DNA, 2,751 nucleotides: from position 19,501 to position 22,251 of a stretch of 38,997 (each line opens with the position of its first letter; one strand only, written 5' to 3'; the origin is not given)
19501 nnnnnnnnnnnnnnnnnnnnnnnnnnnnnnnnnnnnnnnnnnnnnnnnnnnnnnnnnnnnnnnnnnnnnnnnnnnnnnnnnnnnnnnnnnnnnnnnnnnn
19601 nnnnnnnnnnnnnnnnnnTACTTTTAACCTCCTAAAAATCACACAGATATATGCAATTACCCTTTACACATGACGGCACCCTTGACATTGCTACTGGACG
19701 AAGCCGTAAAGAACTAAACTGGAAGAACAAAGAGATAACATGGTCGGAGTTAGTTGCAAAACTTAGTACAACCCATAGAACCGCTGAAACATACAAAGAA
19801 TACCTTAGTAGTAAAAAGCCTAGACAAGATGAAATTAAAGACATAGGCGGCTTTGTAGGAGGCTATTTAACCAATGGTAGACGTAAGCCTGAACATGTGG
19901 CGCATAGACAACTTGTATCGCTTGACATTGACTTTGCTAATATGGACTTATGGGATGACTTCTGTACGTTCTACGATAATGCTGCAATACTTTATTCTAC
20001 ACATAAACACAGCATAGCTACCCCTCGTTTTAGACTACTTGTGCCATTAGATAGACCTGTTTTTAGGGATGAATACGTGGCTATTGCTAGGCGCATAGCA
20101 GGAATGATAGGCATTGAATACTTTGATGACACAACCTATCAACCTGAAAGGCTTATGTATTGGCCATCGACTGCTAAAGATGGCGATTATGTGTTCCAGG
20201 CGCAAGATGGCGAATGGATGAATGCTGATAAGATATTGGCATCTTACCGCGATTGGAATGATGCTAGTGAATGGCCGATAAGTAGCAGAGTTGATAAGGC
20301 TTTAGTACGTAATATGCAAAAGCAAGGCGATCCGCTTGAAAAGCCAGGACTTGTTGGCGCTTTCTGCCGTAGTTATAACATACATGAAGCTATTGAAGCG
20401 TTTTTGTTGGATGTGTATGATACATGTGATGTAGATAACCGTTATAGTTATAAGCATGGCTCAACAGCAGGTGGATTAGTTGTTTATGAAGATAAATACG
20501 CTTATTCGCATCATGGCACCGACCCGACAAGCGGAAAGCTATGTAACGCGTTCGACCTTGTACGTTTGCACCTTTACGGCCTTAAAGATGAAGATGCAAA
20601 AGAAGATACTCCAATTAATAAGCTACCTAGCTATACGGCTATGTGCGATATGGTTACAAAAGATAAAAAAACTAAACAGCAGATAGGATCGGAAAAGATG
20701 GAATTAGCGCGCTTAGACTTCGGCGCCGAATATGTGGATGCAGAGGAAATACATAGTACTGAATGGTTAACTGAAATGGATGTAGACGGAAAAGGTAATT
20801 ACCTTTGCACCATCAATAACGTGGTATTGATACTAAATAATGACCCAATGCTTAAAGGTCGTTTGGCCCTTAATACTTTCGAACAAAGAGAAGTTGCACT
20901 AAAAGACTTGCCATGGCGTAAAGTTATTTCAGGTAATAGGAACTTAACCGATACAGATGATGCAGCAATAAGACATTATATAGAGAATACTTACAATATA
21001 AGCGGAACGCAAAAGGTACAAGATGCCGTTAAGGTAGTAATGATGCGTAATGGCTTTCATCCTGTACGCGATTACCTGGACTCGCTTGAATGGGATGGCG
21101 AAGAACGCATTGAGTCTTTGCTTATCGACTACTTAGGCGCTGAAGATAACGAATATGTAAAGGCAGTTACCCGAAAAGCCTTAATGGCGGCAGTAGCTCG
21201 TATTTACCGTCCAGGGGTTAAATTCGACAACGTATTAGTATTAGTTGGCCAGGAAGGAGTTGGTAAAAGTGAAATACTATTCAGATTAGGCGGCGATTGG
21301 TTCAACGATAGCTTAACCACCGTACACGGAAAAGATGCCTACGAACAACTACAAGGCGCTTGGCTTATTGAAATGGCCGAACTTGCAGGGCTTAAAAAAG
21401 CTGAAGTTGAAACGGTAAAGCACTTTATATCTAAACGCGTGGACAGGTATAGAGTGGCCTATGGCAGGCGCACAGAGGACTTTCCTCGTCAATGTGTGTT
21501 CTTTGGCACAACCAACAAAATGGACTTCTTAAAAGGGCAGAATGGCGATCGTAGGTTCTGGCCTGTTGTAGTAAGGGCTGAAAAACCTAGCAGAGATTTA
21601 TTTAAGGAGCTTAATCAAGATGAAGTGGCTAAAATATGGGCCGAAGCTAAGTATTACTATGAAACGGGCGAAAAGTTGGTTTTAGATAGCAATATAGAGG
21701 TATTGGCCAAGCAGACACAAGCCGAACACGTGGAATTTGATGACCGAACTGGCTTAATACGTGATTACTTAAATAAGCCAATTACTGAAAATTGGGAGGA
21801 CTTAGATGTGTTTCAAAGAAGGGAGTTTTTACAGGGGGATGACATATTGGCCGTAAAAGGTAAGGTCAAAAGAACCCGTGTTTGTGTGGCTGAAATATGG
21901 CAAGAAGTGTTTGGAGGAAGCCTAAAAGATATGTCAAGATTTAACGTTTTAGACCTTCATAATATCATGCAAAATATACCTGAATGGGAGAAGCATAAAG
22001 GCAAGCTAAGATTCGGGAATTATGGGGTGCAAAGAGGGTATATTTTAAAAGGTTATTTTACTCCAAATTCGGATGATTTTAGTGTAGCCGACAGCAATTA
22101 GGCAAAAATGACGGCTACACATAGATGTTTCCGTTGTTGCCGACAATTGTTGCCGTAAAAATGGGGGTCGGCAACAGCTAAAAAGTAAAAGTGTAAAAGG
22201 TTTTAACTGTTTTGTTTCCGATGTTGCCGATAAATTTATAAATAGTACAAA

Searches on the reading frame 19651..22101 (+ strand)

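Call 63: search_protein_families(library=pfam, proteins=[window:19651-22101:+], max_evalue=0.001)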
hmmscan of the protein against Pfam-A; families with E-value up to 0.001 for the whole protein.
window:19651-22101:+ (816 aa): 2 families
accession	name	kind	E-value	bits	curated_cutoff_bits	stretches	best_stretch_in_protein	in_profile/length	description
PF05272.17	VapE-like_dom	-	6.7e-80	268.1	25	1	476-694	1-216/217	Virulence-associated protein E-like domain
PF19263.5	DUF5906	-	8.9e-06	26.8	27.6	1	531-635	1-114/114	Family of unknown function (DUF5906)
